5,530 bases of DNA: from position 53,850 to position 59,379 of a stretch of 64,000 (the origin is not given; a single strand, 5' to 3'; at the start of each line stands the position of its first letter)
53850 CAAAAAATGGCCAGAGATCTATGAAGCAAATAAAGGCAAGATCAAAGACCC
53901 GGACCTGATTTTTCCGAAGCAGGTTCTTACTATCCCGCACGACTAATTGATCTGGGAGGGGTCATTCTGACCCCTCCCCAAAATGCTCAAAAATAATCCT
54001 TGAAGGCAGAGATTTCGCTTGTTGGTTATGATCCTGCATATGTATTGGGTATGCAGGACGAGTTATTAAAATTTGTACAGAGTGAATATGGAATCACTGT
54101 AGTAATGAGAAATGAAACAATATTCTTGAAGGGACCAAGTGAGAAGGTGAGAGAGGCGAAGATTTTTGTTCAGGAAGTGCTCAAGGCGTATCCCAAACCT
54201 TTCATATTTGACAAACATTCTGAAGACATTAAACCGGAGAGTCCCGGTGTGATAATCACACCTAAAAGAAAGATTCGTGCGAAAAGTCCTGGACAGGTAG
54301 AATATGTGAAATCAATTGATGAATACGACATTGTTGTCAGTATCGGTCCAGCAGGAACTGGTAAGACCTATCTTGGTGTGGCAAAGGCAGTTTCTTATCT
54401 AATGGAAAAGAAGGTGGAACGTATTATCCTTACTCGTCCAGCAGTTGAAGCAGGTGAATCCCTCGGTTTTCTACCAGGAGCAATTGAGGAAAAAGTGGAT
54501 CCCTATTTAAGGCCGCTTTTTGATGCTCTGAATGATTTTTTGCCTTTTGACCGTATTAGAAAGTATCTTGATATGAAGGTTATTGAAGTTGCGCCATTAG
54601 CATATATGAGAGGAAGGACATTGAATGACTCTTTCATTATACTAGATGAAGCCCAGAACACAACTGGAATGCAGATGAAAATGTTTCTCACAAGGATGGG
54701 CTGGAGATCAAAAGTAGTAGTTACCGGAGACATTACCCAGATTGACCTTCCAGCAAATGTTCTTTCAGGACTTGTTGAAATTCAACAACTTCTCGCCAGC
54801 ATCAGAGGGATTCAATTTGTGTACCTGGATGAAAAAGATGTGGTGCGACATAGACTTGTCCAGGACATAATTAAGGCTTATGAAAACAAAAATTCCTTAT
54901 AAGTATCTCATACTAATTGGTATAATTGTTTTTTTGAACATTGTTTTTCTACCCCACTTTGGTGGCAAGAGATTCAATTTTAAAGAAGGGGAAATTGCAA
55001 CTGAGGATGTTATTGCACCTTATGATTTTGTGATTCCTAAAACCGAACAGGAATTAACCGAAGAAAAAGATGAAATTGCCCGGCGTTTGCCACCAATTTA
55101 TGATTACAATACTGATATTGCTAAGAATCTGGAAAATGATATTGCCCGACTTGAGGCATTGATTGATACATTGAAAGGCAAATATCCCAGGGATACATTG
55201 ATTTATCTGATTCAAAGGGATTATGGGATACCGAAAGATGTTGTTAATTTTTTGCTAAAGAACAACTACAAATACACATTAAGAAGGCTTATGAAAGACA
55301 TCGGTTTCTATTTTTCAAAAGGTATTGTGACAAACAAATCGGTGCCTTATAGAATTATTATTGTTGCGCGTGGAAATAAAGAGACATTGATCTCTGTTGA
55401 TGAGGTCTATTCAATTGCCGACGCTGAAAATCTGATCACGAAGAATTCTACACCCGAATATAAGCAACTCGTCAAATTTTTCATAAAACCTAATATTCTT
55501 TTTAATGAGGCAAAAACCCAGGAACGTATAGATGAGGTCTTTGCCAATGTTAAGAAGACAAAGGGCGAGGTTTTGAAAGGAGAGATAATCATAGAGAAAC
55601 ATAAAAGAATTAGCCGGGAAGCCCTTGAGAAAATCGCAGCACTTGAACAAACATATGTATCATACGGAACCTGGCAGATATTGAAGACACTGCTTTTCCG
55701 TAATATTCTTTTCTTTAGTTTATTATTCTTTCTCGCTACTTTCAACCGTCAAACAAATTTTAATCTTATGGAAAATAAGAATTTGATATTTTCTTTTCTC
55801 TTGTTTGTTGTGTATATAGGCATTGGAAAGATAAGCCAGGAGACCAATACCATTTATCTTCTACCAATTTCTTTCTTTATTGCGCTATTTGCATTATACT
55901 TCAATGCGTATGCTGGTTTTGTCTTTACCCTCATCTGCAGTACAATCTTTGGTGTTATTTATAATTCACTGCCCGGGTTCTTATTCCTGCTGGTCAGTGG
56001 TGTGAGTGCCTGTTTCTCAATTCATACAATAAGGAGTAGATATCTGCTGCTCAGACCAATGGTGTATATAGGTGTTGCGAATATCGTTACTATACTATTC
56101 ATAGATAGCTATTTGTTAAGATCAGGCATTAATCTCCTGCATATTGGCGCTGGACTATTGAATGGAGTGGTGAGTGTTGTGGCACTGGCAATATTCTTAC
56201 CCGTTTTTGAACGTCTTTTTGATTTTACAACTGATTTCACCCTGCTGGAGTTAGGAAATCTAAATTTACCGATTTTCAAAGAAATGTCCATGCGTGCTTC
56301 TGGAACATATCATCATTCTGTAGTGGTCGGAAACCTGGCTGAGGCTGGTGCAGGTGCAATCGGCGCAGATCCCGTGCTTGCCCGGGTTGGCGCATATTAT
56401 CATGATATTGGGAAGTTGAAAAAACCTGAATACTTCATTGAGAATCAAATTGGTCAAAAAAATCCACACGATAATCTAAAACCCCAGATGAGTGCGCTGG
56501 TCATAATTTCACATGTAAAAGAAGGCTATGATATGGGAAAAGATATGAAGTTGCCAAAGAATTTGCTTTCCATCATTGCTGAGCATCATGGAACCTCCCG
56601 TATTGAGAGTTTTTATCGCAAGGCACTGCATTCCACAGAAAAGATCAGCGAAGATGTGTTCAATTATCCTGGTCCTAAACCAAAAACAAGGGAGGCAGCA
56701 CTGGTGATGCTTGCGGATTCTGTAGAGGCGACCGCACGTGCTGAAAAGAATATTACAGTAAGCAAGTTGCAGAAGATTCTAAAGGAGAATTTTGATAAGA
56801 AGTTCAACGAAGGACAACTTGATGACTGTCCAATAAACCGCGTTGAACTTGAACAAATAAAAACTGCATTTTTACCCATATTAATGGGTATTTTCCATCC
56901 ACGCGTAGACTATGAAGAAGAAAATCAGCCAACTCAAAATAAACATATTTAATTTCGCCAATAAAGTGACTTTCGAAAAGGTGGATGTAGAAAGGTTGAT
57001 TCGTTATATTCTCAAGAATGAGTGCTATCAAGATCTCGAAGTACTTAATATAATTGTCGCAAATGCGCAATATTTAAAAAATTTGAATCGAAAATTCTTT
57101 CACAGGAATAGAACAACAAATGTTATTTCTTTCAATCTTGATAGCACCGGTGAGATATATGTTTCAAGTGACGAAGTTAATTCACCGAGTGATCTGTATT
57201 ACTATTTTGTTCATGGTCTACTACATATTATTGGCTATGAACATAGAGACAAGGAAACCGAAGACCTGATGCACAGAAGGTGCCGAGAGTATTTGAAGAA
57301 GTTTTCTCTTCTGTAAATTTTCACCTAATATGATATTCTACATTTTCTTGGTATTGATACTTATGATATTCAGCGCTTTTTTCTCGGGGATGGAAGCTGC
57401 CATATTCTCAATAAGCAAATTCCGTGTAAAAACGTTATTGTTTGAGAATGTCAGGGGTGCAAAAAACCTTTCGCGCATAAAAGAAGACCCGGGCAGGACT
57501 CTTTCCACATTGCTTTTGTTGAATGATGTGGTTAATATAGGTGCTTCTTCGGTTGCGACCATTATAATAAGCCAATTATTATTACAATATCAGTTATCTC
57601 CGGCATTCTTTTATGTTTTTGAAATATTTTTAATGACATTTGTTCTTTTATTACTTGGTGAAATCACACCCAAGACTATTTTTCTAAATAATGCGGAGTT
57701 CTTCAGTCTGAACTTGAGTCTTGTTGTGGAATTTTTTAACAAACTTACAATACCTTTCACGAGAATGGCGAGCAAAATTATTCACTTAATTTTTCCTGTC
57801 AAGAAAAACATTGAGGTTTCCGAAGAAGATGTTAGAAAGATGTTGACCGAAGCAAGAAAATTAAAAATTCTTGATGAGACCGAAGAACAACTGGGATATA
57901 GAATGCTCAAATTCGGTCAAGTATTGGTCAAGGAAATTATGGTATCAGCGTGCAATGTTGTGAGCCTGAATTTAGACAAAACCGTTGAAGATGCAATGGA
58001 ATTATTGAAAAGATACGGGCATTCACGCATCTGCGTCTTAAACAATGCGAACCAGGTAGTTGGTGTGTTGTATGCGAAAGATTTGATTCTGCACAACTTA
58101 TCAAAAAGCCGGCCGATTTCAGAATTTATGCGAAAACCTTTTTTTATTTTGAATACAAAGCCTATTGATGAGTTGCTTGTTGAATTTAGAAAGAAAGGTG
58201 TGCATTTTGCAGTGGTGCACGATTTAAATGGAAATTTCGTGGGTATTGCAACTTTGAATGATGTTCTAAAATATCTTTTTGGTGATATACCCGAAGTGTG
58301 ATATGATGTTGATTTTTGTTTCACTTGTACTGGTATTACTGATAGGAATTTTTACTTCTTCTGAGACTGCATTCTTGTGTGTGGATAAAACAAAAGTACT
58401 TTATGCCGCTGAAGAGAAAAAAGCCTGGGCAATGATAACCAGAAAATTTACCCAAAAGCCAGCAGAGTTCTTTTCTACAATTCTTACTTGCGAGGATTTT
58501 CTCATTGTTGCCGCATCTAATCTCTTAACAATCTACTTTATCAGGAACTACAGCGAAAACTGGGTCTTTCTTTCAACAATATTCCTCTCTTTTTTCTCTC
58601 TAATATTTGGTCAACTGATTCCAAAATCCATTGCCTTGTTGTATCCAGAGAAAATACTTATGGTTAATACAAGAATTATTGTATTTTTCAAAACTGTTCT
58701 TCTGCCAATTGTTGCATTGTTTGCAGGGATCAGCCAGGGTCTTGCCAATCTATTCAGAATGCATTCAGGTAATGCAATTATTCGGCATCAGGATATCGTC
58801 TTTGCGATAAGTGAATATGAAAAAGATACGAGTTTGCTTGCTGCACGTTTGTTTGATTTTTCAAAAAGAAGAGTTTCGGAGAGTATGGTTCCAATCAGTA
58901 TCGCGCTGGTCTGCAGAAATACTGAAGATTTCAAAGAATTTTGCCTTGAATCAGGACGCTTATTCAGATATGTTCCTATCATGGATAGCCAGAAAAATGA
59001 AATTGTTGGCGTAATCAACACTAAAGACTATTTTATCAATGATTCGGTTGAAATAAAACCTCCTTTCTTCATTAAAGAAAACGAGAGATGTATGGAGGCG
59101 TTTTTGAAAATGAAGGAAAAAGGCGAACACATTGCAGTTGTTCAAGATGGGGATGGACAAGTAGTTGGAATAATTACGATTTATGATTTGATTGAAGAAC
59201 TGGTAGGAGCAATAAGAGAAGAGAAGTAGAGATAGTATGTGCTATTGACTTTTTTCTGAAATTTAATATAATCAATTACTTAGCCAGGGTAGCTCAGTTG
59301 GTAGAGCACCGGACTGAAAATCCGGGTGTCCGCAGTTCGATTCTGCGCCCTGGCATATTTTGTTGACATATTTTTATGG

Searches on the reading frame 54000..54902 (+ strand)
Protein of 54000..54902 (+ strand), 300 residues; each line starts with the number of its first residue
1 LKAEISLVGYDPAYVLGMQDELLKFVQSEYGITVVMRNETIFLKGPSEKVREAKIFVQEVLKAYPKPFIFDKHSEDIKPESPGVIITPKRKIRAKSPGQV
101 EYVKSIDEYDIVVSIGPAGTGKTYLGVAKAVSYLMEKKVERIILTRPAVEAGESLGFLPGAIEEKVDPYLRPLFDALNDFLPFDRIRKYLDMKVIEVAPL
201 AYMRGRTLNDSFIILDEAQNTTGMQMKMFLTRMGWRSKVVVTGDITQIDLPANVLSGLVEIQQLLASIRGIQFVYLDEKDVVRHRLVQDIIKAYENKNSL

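Call 48: search_protein_families(library=pfam, proteins=[window:54000-54902:+], max_evalue=0.00001)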
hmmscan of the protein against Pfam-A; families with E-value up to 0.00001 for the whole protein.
window:54000-54902:+ (300 aa): 3 families
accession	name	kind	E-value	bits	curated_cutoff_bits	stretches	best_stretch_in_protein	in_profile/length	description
PF02562.22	PhoH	-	1.8e-91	305.6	27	1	91-295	1-205/205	PhoH-like protein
PF13604.12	AAA_30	-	6.1e-07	29.8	27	1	96-248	3-128/191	AAA domain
PF13245.12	AAA_19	-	8.4e-07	29.7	25.1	1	102-248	4-129/134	AAA domain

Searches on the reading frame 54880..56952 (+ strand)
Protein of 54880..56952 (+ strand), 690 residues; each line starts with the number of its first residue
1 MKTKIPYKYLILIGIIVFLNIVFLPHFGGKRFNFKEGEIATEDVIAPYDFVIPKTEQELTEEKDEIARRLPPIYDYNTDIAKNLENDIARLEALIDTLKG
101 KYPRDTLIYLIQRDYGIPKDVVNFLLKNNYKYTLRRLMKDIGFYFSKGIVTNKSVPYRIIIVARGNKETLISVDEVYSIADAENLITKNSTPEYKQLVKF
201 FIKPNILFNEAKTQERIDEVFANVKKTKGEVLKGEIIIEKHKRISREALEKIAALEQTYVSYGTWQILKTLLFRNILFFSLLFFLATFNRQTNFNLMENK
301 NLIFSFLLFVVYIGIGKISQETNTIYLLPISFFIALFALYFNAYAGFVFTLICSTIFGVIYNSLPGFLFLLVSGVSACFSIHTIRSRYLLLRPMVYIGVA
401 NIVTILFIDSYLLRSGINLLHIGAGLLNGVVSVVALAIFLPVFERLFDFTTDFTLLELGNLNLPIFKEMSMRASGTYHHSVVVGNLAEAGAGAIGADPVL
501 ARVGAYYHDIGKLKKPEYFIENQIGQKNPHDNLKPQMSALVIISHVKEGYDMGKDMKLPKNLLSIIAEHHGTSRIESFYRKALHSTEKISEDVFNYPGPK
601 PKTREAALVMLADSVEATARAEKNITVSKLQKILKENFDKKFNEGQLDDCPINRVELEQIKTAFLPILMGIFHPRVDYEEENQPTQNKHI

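Call 48: search_protein_families(library=pfam, proteins=[window:54880-56952:+], max_evalue=0.00001)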
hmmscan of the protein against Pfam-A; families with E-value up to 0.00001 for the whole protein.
window:54880-56952:+ (690 aa): 3 families
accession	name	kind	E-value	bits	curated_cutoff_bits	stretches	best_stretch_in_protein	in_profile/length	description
PF07697.16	7TMR-HDED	-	1.1e-26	94.7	27.6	1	35-256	1-221/224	7TM-HD extracellular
PF01966.28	HD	-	2.9e-17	63.5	22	1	476-617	1-115/116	HD domain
PF07698.17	7TM-7TMR_HD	-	1e-16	61.9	29.4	1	276-451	10-190/190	7TM receptor with intracellular HD hydrolase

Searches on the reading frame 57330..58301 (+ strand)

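Call 48: search_protein_families(library=pfam, proteins=[window:57330-58301:+], max_evalue=0.00001)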
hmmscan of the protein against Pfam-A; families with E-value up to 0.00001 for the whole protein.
window:57330-58301:+ (323 aa): 2 families
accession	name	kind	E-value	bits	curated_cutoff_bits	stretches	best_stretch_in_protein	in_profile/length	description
PF01595.25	CNNM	-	7.9e-39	133.6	28.4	1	7-185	2-181/181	Cyclin M transmembrane N-terminal domain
PF00571.33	CBS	-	4.8e-21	75.3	24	2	200-253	1-52/57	CBS domain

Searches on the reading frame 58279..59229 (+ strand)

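Call 48: search_protein_families(library=pfam, proteins=[window:58279-59229:+], max_evalue=0.00001)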
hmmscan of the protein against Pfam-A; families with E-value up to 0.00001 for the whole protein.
window:58279-59229:+ (316 aa): 2 families
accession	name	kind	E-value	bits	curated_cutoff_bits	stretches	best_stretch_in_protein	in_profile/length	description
PF01595.25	CNNM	-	2.7e-27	96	28.4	1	14-181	2-172/181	Cyclin M transmembrane N-terminal domain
PF00571.33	CBS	-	1.5e-12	48.1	24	1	259-309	6-56/57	CBS domain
